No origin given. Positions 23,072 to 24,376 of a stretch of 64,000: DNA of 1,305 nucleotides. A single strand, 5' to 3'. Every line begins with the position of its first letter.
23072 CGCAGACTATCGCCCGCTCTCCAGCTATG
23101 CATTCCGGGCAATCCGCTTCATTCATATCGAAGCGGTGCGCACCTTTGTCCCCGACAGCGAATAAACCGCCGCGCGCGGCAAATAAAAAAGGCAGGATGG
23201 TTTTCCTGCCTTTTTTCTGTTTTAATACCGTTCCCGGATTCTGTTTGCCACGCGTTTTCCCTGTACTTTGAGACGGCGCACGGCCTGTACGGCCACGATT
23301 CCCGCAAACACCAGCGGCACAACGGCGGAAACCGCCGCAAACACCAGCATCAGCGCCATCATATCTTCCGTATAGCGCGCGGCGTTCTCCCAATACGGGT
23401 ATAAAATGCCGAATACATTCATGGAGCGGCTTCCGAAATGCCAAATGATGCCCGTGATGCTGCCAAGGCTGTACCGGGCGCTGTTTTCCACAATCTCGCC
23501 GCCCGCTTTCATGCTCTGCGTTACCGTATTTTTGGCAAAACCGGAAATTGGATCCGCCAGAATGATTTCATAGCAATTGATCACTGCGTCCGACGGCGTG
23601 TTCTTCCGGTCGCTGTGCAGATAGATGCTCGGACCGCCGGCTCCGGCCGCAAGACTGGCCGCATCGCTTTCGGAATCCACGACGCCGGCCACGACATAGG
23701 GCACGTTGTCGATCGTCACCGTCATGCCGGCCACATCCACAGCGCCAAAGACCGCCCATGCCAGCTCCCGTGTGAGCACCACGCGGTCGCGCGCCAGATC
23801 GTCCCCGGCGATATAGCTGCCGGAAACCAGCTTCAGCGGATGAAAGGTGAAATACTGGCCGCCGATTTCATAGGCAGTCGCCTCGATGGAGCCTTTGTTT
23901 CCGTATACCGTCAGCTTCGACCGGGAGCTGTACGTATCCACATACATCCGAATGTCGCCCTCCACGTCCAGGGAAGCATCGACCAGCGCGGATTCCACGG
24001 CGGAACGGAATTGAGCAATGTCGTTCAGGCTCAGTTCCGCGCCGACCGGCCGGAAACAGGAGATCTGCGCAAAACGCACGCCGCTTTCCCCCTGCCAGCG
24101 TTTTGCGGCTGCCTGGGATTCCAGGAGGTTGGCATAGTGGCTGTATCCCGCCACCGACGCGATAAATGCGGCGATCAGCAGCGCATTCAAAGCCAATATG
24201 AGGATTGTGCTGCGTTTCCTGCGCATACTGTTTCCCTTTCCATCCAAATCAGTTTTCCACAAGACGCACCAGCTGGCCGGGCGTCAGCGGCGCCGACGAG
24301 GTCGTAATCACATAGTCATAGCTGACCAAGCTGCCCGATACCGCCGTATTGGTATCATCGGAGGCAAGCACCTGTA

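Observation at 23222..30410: Sugar ABC importer operon that continues into a giant HlyD-like adaptor and a MacB-periplasmic-domain-only protein, with no ATPase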

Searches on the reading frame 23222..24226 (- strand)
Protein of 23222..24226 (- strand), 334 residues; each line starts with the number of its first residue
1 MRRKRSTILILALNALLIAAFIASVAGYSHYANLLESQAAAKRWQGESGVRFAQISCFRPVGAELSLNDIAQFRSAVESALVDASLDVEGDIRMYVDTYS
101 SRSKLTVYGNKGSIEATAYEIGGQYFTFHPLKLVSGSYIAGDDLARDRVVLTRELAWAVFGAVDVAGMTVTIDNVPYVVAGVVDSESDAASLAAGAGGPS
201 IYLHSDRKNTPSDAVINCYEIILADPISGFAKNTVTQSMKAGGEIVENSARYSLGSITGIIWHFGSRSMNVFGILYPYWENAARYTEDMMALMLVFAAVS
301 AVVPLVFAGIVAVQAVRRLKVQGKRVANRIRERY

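Call 4: search_protein_families(library=pfam, proteins=[window:23222-24226:-], max_evalue=0.01)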
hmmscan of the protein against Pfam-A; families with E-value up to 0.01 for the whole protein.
window:23222-24226:- (334 aa): 1 family
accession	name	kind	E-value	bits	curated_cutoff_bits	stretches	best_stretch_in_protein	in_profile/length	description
PF12704.14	MacB_PCD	-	1.6e-10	42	27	1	77-204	54-172/207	MacB-like periplasmic core domain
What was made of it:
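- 23222..24226 (-): 334-aa PCD-only protein with the layout TM1, MacB-type periplasmic core domain, TM2 and a short basic tail. It carries an invariant juxtamembrane motif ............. (residues 277-288). Pfam MacB_PCD (call 4).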

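Call 10: find_homologous_proteins(query=window:23222-24226:-)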
Query window:23222-24226:- (334 aa): 309 proteins with E <= 0.001 among 8000 candidates; the best 120 are listed.
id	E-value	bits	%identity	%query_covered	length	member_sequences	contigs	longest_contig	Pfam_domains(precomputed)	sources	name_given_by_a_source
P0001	4.1e-211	718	99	100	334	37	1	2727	PF12704.15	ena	-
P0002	8.6e-168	575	80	100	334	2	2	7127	PF12704.15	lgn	-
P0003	1.1e-159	549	75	100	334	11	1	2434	PF12704.15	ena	-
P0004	3.0e-157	541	75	100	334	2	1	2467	PF12704.15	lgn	-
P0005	1.2e-155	535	72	100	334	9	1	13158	PF12704.15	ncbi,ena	-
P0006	5.0e-154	530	72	100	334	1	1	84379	PF12704.15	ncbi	-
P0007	7.4e-150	516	71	100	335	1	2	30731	PF12704.15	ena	-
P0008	3.6e-149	514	72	100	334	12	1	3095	PF12704.15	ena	-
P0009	1.7e-118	413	57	100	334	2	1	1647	PF12704.15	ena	-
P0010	7.9e-117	408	56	99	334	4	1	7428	PF12704.15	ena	-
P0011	9.5e-114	398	61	91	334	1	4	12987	PF12704.15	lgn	-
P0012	1.7e-109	384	55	100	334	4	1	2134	PF12704.15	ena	-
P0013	8.5e-108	378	54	100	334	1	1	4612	PF12704.15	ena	-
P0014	1.2e-106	375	55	91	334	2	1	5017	PF12704.15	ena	-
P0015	7.4e-103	362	50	99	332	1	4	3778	PF12704.15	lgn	-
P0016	4.6e-87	310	45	100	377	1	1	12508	PF12704.15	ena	-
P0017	4.0e-85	304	46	89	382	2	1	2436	PF12704.15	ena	-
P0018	1.4e-84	302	44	99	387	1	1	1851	PF12704.15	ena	-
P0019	2.1e-84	302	48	89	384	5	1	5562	PF12704.15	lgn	-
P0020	3.0e-83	298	47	95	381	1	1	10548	PF12704.15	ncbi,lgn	-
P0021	7.1e-83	296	45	98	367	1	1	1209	PF12704.15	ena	-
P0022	5.5e-82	294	47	95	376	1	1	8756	PF12704.15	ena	-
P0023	7.9e-82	293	46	95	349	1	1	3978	PF12704.15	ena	-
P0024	6.2e-81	290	49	85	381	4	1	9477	PF12704.15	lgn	-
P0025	1.9e-80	289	44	97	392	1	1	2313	PF12704.15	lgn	-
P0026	2.5e-80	288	45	98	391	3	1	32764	PF12704.15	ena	-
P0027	7.0e-80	287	47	92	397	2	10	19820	PF12704.15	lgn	-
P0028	8.0e-80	286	44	95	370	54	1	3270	PF12704.15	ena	-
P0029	1.4e-79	286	48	86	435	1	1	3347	PF12704.15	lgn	-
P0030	1.4e-79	286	47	90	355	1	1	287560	PF12704.15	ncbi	-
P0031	1.6e-79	286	44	95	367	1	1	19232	PF12704.15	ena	-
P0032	2.2e-79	285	47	97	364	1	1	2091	PF12704.15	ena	-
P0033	5.0e-79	284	46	95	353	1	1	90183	PF12704.15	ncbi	-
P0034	6.5e-79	283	45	96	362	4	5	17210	PF12704.15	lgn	-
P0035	7.8e-79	283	44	95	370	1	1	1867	PF12704.15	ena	-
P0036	1.2e-78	283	46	99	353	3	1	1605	PF12704.15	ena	-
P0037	1.4e-78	282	44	93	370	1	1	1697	PF12704.15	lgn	-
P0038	1.9e-78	282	44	90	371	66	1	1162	PF12704.15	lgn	-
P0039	2.2e-78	282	46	98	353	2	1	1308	PF12704.15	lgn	-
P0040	2.7e-78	281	42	95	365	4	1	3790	PF12704.15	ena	-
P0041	2.9e-78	281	44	93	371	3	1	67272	PF12704.15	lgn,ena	-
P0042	3.3e-78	281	48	76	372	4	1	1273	PF12704.15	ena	-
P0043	5.4e-78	280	47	94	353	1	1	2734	PF12704.15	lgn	-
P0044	8.3e-78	280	47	92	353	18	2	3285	PF12704.15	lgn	-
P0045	1.4e-77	279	44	93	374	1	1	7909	PF12704.15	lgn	-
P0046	1.8e-77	279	48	90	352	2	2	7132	PF12704.15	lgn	-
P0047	2.3e-77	278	43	99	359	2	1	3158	PF12704.15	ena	-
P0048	2.8e-77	278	44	99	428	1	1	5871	PF12704.15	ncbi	ncbi:MAG: ABC transporter permease [Oscillospiraceae bacterium]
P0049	3.3e-77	278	43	93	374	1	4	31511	PF12704.15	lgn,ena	-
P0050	4.1e-77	278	44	93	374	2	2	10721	PF12704.15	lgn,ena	-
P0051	4.3e-77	277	44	93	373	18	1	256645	PF12704.15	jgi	-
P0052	5.4e-77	277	44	99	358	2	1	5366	PF12704.15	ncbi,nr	ncbi:MAG: ABC transporter permease [Oscillospiraceae bacterium]|nr:ABC transporter permease [Oscillo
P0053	9.6e-77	276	43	93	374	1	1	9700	PF12704.15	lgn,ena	-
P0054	9.9e-77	276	43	93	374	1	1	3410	PF12704.15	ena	-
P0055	1.1e-76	276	45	90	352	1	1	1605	PF12704.15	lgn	-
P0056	1.4e-76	276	43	93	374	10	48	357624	PF12704.15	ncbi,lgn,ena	-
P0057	1.4e-76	276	43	93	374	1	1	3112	PF12704.15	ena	-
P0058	1.7e-76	276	45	98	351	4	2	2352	PF12704.15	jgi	-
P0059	1.9e-76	275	44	96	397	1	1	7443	PF12704.15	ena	-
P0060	2.1e-76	275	43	93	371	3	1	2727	PF12704.15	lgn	-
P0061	2.3e-76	275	42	100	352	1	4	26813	PF12704.15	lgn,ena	-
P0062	3.3e-76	275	43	91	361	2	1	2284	PF12704.15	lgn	-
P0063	3.4e-76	275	43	93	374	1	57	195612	PF12704.15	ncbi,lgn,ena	-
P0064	4.5e-76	274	41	96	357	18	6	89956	PF12704.15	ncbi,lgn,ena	-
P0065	4.9e-76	274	42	99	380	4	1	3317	PF12704.15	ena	-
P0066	5.5e-76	274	44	90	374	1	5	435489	PF12704.15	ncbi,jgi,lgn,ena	-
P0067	5.6e-76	274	44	90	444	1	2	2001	PF12704.15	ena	-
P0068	5.9e-76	274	44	90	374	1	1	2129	PF12704.15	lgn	-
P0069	7.3e-76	273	45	95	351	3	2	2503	PF12704.15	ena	-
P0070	9.0e-76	273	42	91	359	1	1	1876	PF12704.15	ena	-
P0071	1.9e-75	272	47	81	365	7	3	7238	PF12704.15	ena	-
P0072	2.1e-75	272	46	93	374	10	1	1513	PF12704.15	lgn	-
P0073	2.2e-75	272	47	90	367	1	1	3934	PF12704.15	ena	-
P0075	4.1e-75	271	46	90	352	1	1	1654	PF12704.15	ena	-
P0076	8.9e-75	270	43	100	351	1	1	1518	PF12704.15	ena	-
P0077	1.0e-74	270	46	90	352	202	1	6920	PF12704.15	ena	-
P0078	1.6e-74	269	44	89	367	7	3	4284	PF12704.15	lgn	-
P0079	2.4e-74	269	45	91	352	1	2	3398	PF12704.15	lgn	-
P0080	3.2e-74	268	43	100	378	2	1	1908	PF12704.15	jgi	-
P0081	3.5e-74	268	43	99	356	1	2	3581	PF12704.15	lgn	-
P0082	3.8e-74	268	44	87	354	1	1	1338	PF12704.15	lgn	-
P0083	4.1e-74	268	45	96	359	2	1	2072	PF12704.15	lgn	-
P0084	4.6e-74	268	46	90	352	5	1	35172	PF12704.15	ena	-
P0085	5.5e-74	267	43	94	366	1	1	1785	PF12704.15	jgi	-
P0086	7.5e-74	267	43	93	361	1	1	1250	PF12704.15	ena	-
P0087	1.0e-73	266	45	85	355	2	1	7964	PF12704.15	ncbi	-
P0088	1.2e-73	266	42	96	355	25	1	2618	PF12704.15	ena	-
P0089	1.3e-73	266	42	99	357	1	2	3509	PF12704.15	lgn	-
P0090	1.6e-73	266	42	98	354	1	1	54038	PF12704.15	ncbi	-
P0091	1.9e-73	266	41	86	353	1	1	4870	PF12704.15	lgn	-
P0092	2.1e-73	265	42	96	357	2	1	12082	PF12704.15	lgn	-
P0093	2.9e-73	265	44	89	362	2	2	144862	PF12704.15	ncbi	-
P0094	4.0e-73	264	43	95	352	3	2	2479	PF12704.15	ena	-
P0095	4.1e-73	264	42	90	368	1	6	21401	PF12704.15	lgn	-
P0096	5.8e-73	264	40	96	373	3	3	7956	PF12704.15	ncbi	-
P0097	6.5e-73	264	43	88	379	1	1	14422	PF12704.15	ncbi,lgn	-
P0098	8.5e-73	263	42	91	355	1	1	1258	PF12704.15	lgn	-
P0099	9.4e-73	263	46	84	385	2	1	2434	PF12704.15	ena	-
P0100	1.0e-72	263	44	99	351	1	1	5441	PF12704.15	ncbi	-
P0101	1.0e-72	263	41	98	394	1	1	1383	PF12704.15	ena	-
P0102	1.3e-72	263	41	94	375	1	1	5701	PF12704.15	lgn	-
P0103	1.9e-72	262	41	97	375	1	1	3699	PF12704.15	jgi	-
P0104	4.6e-72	261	43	90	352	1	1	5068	PF12704.15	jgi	-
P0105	6.8e-72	260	45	89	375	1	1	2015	PF12704.15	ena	-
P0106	7.2e-72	260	46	77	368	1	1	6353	PF12704.15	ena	-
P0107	7.5e-72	260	43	95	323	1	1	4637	PF12704.15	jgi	jgi:hypothetical protein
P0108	7.8e-72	260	45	91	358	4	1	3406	PF12704.15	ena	-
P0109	1.8e-71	259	42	94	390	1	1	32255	PF12704.15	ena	-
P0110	2.8e-71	258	41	95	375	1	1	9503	PF12704.15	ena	-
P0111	2.9e-71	258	38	96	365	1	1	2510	PF12704.15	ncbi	-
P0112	4.2e-71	258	41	95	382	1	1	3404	PF12704.15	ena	-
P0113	4.6e-71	258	43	93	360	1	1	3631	PF12704.15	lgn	-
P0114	6.0e-71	257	46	83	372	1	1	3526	PF12704.15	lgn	-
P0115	6.9e-71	257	41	98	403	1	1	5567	PF12704.15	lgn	-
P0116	6.9e-71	257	45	83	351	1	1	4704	PF12704.15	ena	-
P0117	7.5e-71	257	47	82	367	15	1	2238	PF12704.15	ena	-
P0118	7.7e-71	257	43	95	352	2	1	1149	PF12704.15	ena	-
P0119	9.2e-71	257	41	98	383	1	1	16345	PF12704.15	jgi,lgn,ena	-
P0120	1.7e-70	256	46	89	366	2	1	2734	PF12704.15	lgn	-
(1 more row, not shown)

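Call 11: find_encoding_contigs(protein=P0030, flank=10000, max_places=2)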
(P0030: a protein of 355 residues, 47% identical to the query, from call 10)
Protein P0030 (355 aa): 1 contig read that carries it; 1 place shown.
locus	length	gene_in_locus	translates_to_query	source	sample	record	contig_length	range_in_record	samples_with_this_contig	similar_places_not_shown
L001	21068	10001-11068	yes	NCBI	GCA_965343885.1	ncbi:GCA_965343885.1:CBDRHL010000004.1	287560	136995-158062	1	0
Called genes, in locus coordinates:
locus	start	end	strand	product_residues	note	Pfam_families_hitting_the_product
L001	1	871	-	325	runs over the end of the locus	PF00365:PFK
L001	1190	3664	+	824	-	PF01547:SBP_bac_1 (weak)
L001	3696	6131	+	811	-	PF01547:SBP_bac_1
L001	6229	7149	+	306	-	PF00528:BPD_transp_1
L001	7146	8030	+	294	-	PF00528:BPD_transp_1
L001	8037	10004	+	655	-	PF00364:Biotin_lipoyl (faint), PF25984:BSH_YknX (faint)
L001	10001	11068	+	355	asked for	PF12704:MacB_PCD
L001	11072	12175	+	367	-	PF02463:SMC_N (faint), PF00005:ABC_tran, PF17912:OB_MalK, PF08402:TOBE_2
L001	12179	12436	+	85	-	PF12158:DUF3592 (weak)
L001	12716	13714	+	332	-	PF02899:Phage_int_SAM_1 (faint), PF00589:Phage_integrase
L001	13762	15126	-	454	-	PF18073:Zn_ribbon_LapB, PF13481:AAA_25, PF23442:DUF7125, PF03796:DnaB_C (weak), PF06745:ATPase, PF00004:AAA (weak), PF13541:ChlI (faint), PF05362:Lon_C (faint)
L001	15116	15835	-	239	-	PF01520:Amidase_3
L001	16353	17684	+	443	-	PF06808:DctM, PF03606:DcuC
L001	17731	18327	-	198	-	PF05067:Mn_catalase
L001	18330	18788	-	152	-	PF11007:CotJA, PF12652:CotJB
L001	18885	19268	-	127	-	PF00293:NUDIX, PF14815:NUDIX_4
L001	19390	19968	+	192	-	-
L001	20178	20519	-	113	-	-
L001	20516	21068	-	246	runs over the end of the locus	PF01416:PseudoU_synth_1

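Call 12: find_encoding_contigs(protein=P0066, flank=10000, max_places=2)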
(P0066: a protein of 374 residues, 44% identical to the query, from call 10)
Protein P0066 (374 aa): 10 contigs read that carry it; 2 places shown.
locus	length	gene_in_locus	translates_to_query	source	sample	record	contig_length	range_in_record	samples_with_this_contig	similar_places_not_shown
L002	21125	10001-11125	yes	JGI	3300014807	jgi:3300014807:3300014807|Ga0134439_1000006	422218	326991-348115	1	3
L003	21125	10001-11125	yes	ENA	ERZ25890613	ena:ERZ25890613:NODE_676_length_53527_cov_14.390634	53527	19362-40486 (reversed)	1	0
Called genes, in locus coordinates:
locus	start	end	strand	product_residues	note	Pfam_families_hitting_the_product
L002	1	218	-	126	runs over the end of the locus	PF14276:DUF4363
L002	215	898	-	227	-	PF04239:DUF421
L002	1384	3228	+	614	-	PF13522:GATase_6, PF13537:GATase_7, PF01380:SIS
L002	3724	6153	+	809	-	-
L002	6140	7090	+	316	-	PF00528:BPD_transp_1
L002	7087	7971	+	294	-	PF00528:BPD_transp_1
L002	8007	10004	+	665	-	PF00364:Biotin_lipoyl (faint)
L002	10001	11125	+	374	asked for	PF12704:MacB_PCD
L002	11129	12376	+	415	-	PF03215:Rad17 (weak), PF00005:ABC_tran, PF02463:SMC_N (weak), PF17912:OB_MalK, PF08402:TOBE_2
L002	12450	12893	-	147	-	-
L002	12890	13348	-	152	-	PF04397:LytTR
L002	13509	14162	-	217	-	PF01381:HTH_3, PF08279:HTH_11 (weak), PF12844:HTH_19, PF13384:HTH_23 (faint), PF13560:HTH_31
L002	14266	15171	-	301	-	PF06081:ArAE_1, PF13515:FUSC_2 (weak)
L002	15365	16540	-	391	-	PF00465:Fe-ADH, PF13685:Fe-ADH_2, PF25137:ADH_Fe_C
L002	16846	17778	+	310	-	PF01569:PAP2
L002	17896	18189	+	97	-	PF09685:MamF_MmsF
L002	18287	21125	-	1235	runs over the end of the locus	PF05569:Peptidase_M56, PF03816:LytR_cpsA_psr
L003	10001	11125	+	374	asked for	PF12704:MacB_PCD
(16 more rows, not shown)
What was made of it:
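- The ATPase has the MalK regulatory C-terminal domains typical of sugar importers (calls 11, 12).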

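Call 13: find_encoding_contigs(protein=P0006, flank=10000, max_places=2)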
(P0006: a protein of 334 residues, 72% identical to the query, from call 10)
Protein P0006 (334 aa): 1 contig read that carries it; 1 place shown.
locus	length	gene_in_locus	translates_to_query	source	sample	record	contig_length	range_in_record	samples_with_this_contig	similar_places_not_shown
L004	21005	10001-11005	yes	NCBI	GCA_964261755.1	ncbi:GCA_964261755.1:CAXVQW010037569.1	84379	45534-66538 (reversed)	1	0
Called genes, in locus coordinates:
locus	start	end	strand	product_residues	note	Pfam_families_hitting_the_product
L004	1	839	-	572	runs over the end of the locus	PF00753:Lactamase_B, PF23023:Anti-Pycsar_Apyc1 (faint), PF12706:Lactamase_B_2, PF22505:RNase_J_b_CASP, PF07521:RMMBL, PF17770:RNase_J_C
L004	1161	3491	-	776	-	PF00483:NTP_transferase, PF12804:NTP_transf_3, PF00132:Hexapep (weak), PF25084:LbH_EIF2B, PF25087:GMPPB_C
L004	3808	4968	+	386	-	PF07494:Reg_prop (faint)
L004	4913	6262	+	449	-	PF01547:SBP_bac_1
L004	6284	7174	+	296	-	PF00528:BPD_transp_1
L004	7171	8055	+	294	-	PF00528:BPD_transp_1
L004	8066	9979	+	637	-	PF00364:Biotin_lipoyl (faint), PF25989:YknX_C (faint)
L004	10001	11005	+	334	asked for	PF12704:MacB_PCD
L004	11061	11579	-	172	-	PF12671:Amidase_6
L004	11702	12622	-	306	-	PF00165:HTH_AraC (faint), PF12833:HTH_18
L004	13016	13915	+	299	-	PF00106:adh_short, PF08659:KR (weak), PF13561:adh_short_C2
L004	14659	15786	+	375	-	-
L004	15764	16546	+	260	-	-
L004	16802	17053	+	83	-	-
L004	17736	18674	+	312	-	-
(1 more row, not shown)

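Call 17: find_related_loci(query=A1, collection=genome_contigs, flank=10000)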
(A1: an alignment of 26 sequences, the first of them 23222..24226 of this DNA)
Query A1 (334 aa) in genome_contigs; peptide patterns used: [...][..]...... (x = any residue, [..] = any of these).
296 stretches matched a pattern; 280 encode a relative of the query (tblastn E <= 1e-3); the best 80 are kept; 80 distinct loci.
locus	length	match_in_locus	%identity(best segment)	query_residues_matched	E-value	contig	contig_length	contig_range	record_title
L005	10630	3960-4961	72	1-334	2e-153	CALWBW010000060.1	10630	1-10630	MAG: uncultured Clostridia bacterium isolate BRZ_DS__bin90 genome assembly, contig: BRZ_DS__NODE_9409_length_10630_cov_5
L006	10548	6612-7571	47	1-318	1e-89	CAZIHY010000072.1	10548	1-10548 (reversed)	MAG TPA_asm: uncultured Oscillospiraceae bacterium isolate SRP222994_co1_510 genome assembly, contig: NODE_13354_length_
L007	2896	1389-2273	49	2-297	5e-90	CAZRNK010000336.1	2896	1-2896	MAG TPA_asm: uncultured Oscillospiraceae bacterium isolate SRP141132_co7_17 genome assembly, contig: NODE_36397_length_2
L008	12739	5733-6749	44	1-333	2e-87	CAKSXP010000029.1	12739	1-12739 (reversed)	MAG: uncultured Oscillospiraceae bacterium isolate REFINED_METABAT215_TOP10_CONTIGS_1500_ASSEMBLY_K77_MERGED__Hadza_PheC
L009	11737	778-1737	45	1-318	4e-87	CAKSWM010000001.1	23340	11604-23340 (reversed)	MAG: uncultured Oscillospiraceae bacterium isolate REFINED_METABAT215_TOP10_CONTIGS_1500_ASSEMBLY_K77_MERGED__Hadza_PheC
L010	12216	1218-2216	43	3-334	8e-87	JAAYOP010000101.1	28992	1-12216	MAG: Clostridiales bacterium isolate AS21ysBPME_66 116782_AS21, whole genome shotgun sequence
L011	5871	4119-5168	44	3-334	5e-87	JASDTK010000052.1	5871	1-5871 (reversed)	MAG: Oscillospiraceae bacterium isolate P24860_112_MAG_67 P24860_112_S10_metaspades_13024_length_5871_cov_4, whole genom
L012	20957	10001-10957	45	3-319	7e-86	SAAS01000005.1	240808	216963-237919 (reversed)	MAG: Clostridia bacterium isolate INTA.CYC.057 contig-100_11, whole genome shotgun sequence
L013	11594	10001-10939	45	9-318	7e-85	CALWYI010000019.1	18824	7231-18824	MAG: uncultured Oscillospiraceae bacterium isolate BRZ_EI__bin81 genome assembly, contig: BRZ_EI__NODE_3121_length_18824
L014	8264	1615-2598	43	1-320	3e-83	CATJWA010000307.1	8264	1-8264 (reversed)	MAG: uncultured Eubacteriales bacterium isolate iMGMC-711_1678881662 genome assembly, contig: MegahitA5_101854, whole ge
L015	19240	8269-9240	44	3-324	2e-82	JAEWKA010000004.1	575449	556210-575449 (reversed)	MAG: Bacillota bacterium isolate OH_PBrB_20 k127_493912, whole genome shotgun sequence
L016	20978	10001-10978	43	3-326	4e-82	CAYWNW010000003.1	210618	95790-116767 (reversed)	MAG TPA_asm: uncultured Oscillospiraceae bacterium isolate SRP220891_co1_491 genome assembly, contig: NODE_52_length_210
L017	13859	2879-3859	45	3-327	1e-81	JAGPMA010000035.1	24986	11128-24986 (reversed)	MAG: Oscillospiraceae bacterium isolate Gw_SlPrim_bin_114 Gw_SlPrim_1711_length_24986_cov_5.366628, whole genome shotgun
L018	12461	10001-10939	42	9-318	2e-81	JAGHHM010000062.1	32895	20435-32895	MAG: Oscillospiraceae bacterium isolate MAG.31 k127_422758, whole genome shotgun sequence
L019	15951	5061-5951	49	32-321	5e-81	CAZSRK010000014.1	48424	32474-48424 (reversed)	MAG TPA_asm: uncultured Oscillospiraceae bacterium isolate SRP141132_co2_9 genome assembly, contig: NODE_259_length_4842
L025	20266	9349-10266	42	9-320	5e-80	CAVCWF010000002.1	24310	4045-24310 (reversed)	Lachnospiraceae bacterium isolate G02641-L1_cleanbin_000040 genome assembly, contig: Spades_G02641-L1_contig_852, whole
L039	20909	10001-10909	44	33-333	3e-75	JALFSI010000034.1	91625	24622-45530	MAG: Clostridiales bacterium isolate SUG967 k141_120544, whole genome shotgun sequence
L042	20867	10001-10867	42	2-288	5e-75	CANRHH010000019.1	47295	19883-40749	MAG: uncultured Oscillospiraceae bacterium isolate Lapin-032__bin9 genome assembly, contig: Lapin-032__NODE_1290_length_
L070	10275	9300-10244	40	5-318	1e-71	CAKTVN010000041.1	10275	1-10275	MAG: uncultured Oscillospiraceae bacterium isolate REFINED_METABAT215_TOP10_CONTIGS_1500_ASSEMBLY_K77_MERGED__Hadza_PheC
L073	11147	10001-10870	42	33-320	3e-71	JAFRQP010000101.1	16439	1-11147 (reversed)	MAG: Oscillospiraceae bacterium isolate RGIG2711 Goat_Omasum-4__c643224, whole genome shotgun sequence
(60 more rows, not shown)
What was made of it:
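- On MacAB-type (type VII ABC) tripartite efflux pump: The hosts are labelled Oscillospiraceae/Clostridia (call 17), which are regarded as monoderm.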

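Call 19: search_protein_families(library=ncbifam, proteins=[window:23222-24226:-], max_evalue=0.01)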
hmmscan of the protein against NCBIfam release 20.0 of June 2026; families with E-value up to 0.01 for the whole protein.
window:23222-24226:- (334 aa): 2 families
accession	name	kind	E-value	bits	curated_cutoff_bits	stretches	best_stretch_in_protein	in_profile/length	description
TIGR03434.1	ADOP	subfamily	0.0019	16.4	622.3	1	103-188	97-185/803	ADOP family duplicated permease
NF007826.0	PRK10535.1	equivalog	0.0097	14.2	966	0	110-186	361-440/648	macrolide ABC transporter ATP-binding protein/permease MacB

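Call 20: search_solved_structures(query=A1, max_evalue=1, show_alignments=2)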
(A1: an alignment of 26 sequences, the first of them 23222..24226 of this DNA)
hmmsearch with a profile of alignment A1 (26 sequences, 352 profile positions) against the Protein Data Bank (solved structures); distinct sequences matched with E-value up to 1: 11.
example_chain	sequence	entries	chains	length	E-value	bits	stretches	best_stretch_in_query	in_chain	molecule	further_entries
3ftj_A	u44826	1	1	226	1.4e-09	40.2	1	101-186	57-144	Macrolide export ATP-binding/permease protein macB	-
5lil_A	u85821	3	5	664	7.6e-09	37.8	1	101-186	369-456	Macrolide export ATP-binding/permease protein MacB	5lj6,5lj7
9qgy_M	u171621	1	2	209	3.9e-05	25.6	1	102-190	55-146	Macrolide export ATP-binding/permease protein MacB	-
5lj8_A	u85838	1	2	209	3.9e-05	25.6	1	102-190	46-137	Macrolide export ATP-binding/permease protein MacB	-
5c59_A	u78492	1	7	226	4.6e-05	25.3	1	102-190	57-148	Macrolide export ATP-binding/permease protein MacB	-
5nik_J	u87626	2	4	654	0.0002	23.3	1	102-189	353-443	Macrolide export ATP-binding/permease protein MacB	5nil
5f9q_A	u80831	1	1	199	0.0024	19.7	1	100-191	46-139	Macrolide export ATP-binding/permease protein YknZ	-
4ru2_A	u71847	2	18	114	0.18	13.5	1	75-127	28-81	RNA-binding protein 39 (RBM39) | RNA-binding protein 39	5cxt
7qaw_A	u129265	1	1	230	0.28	12.9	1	221-280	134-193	Cyclodipeptide synthase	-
7qax_A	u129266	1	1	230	0.43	12.3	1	221-280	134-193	Cyclodipeptide synthase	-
7qay_A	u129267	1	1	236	0.54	12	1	221-280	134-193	Cyclodipeptide synthase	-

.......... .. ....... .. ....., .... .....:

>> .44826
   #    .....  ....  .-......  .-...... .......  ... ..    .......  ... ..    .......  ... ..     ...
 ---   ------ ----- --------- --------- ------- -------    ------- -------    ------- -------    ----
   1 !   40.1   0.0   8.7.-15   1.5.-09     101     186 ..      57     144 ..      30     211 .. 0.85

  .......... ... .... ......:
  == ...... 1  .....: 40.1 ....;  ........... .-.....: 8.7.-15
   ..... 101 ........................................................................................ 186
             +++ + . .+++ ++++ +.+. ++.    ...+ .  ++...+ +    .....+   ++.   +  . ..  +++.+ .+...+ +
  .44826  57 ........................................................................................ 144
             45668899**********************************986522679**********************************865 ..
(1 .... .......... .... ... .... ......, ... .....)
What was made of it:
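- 23222..24226 (-): PDB profile search (call 20).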
